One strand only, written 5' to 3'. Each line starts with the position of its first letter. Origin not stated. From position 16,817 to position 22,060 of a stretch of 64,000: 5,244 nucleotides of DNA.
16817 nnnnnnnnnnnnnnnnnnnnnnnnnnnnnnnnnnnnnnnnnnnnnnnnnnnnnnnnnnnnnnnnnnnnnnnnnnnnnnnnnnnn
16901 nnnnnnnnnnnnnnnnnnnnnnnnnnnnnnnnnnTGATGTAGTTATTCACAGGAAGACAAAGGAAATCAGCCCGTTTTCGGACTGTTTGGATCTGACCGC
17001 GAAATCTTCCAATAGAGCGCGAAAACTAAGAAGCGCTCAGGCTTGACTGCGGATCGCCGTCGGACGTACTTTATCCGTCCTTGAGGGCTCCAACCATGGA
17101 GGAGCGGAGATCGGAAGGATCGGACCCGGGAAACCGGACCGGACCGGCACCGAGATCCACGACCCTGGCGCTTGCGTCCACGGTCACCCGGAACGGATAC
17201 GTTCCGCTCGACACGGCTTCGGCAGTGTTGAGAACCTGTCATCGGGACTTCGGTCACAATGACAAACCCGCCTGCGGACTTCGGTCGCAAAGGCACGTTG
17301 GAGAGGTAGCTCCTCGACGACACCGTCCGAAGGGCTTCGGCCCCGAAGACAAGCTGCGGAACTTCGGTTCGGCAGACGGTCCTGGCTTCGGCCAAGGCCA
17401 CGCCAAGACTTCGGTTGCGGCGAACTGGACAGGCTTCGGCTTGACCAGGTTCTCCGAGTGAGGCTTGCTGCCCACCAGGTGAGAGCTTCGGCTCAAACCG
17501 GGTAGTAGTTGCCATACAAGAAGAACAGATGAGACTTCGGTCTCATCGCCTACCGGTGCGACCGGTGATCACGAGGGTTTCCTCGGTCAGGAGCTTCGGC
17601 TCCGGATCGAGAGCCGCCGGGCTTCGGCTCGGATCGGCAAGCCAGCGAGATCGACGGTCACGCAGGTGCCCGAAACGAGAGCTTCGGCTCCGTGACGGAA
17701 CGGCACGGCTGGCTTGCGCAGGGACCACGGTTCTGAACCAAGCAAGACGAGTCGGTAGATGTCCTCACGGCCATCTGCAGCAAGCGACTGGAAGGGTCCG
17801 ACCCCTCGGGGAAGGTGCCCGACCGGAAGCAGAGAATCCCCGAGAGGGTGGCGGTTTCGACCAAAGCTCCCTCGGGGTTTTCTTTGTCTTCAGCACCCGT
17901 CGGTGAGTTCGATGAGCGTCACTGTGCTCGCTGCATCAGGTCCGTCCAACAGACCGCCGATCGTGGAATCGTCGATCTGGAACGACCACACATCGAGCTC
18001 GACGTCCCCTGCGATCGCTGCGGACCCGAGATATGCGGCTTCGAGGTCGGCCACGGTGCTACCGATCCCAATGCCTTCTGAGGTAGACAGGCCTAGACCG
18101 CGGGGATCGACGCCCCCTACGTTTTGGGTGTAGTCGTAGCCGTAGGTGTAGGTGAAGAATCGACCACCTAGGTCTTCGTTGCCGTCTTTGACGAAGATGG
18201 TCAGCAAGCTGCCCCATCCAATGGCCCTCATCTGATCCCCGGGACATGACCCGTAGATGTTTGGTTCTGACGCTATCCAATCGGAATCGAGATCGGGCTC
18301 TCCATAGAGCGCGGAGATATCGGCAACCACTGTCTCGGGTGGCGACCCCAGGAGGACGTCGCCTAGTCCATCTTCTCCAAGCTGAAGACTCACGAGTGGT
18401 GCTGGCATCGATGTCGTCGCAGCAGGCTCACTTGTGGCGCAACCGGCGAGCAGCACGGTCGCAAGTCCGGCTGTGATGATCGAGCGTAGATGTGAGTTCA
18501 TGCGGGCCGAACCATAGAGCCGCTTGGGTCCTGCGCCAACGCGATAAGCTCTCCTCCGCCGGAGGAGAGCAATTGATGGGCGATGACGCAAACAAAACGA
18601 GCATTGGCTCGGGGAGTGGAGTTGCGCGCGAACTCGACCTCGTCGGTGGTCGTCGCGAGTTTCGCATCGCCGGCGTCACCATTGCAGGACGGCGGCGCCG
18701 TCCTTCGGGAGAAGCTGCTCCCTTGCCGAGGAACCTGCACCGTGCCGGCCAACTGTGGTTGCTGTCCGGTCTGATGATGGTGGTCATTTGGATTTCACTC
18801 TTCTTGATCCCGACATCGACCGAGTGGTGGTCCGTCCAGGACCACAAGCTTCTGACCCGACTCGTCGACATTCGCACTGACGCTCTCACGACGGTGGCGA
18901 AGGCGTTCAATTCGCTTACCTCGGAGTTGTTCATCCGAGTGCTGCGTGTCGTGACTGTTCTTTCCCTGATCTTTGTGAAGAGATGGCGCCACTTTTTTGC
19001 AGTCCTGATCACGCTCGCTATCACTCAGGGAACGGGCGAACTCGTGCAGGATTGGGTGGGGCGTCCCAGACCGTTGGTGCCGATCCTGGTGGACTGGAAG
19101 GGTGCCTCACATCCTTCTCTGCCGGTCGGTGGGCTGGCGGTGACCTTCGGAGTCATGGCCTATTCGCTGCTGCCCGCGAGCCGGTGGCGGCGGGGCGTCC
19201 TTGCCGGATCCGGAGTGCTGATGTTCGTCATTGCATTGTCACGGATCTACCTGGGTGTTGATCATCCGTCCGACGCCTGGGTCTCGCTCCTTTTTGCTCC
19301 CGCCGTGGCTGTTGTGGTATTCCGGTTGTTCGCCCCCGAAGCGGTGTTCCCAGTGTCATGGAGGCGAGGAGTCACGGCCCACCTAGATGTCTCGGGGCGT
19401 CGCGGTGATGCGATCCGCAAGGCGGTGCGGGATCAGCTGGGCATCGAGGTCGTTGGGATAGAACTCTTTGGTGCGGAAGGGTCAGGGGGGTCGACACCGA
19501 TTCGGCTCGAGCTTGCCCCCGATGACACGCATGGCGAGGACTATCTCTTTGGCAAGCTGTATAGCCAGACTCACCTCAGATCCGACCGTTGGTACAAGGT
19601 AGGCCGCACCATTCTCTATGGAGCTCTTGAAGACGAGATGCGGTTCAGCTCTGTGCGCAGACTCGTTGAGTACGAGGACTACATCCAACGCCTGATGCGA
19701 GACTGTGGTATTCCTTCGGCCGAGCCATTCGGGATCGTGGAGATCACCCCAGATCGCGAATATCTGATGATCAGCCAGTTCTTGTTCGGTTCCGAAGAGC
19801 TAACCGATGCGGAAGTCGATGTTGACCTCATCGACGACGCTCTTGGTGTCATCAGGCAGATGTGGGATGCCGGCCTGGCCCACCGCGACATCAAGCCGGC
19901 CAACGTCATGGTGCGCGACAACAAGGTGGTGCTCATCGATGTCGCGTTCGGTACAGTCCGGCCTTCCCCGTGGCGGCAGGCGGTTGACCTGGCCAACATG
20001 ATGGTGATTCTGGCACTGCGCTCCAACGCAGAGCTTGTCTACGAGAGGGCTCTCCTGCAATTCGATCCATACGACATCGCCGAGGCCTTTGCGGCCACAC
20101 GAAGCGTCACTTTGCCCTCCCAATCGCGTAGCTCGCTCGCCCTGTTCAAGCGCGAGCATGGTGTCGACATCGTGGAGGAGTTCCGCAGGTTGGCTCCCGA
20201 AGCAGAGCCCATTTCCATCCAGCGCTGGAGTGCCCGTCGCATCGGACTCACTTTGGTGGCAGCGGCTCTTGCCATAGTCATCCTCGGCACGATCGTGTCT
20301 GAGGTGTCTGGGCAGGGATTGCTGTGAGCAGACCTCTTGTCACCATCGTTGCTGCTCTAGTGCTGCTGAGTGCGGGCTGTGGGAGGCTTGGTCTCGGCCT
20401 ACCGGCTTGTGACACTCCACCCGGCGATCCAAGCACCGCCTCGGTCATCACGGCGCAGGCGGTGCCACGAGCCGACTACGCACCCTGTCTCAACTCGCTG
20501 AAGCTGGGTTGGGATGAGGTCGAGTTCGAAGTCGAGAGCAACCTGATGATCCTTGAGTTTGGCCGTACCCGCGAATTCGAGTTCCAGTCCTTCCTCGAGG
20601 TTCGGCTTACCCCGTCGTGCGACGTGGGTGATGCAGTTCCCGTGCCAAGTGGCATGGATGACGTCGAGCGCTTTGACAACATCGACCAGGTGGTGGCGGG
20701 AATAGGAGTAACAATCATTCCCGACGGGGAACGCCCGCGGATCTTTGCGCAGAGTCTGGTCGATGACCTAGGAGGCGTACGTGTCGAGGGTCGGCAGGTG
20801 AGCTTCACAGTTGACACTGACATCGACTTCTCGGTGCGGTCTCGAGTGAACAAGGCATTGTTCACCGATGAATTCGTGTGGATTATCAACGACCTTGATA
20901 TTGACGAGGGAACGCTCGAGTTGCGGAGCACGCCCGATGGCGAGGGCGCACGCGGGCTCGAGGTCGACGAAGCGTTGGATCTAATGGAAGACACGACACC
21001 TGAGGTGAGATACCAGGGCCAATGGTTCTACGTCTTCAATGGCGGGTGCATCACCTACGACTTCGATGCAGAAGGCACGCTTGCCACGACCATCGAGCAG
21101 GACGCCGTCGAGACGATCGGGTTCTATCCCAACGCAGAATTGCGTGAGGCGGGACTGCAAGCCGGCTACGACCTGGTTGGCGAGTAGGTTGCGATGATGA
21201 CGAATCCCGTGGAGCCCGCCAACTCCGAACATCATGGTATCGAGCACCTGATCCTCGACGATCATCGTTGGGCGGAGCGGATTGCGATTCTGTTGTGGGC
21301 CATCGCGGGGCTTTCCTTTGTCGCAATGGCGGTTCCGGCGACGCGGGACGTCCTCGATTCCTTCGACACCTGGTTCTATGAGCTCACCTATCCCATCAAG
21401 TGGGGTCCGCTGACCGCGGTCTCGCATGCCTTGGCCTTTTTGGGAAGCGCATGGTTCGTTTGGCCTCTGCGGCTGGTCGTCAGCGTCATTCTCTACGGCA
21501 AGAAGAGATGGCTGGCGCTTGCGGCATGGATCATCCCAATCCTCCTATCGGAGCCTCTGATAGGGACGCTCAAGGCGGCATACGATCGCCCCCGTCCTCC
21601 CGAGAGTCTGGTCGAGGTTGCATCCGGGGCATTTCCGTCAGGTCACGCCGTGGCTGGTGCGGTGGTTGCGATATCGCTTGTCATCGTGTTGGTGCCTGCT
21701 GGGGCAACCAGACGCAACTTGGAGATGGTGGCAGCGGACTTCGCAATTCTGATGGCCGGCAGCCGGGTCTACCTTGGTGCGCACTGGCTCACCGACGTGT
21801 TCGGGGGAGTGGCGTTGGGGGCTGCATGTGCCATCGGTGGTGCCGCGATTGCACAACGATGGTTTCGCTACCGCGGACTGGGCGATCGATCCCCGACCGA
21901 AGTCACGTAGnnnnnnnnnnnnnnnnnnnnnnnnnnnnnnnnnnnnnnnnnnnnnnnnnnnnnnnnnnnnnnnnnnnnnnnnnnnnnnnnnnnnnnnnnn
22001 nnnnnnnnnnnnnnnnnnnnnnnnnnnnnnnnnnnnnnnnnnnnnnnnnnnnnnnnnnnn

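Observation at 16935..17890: About 950-bp non-coding island with its own promoter, an array of 13 cUUCGg tetraloop mini-hairpins, and a compound terminator: candidate long structured RNA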

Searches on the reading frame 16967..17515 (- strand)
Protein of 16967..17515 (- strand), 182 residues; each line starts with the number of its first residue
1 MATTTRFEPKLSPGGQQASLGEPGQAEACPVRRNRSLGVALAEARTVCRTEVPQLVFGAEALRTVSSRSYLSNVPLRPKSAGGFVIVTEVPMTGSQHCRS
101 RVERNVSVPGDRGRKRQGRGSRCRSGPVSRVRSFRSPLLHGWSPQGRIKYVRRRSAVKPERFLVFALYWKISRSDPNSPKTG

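Call 58: search_protein_families(library=pfam, proteins=[window:16967-17515:-], max_evalue=1)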
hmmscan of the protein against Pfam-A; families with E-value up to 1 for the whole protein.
window:16967-17515:- (182 aa): 0 families

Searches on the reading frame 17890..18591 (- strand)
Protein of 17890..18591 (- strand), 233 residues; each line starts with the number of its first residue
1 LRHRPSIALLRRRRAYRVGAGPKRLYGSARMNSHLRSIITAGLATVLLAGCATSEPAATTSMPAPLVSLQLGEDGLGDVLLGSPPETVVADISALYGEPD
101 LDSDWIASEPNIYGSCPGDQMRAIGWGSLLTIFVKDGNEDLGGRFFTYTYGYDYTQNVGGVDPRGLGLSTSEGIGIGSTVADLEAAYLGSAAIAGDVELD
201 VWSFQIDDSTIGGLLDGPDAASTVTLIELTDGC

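Call 36: search_protein_families(library=pfam, proteins=[window:17890-18591:-], max_evalue=0.001)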
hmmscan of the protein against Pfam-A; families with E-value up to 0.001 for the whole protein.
window:17890-18591:- (233 aa): 0 families

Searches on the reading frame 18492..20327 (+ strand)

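Call 36: search_protein_families(library=pfam, proteins=[window:18492-20327:+], max_evalue=0.001)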
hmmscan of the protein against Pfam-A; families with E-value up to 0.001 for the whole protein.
window:18492-20327:+ (611 aa): 2 families
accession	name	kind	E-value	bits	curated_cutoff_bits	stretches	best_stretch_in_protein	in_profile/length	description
PF01569.27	PAP2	-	8.6e-07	29.2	27.2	1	170-280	4-125/130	PAP2 superfamily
PF00069.31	Pkinase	-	0.00085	19.2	31.7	0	447-487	104-143/263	Protein kinase domain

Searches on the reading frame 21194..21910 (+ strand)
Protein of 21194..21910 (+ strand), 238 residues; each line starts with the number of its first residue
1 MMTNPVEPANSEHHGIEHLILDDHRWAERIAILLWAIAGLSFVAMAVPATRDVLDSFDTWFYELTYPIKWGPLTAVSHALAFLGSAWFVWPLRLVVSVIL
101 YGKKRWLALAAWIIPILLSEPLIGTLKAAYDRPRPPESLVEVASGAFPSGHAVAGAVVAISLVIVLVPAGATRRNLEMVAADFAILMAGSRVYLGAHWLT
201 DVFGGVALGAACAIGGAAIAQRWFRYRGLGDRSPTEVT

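Call 36: search_protein_families(library=pfam, proteins=[window:21194-21910:+], max_evalue=0.001)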
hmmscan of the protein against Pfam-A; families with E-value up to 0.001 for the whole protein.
window:21194-21910:+ (238 aa): 2 families
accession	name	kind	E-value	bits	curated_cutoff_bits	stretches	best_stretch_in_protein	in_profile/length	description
PF01569.27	PAP2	-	5.2e-15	55.8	27.2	1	117-222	10-127/130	PAP2 superfamily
PF14378.12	PAP2_3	-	3.9e-05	24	27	1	145-213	125-188/190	PAP2 superfamily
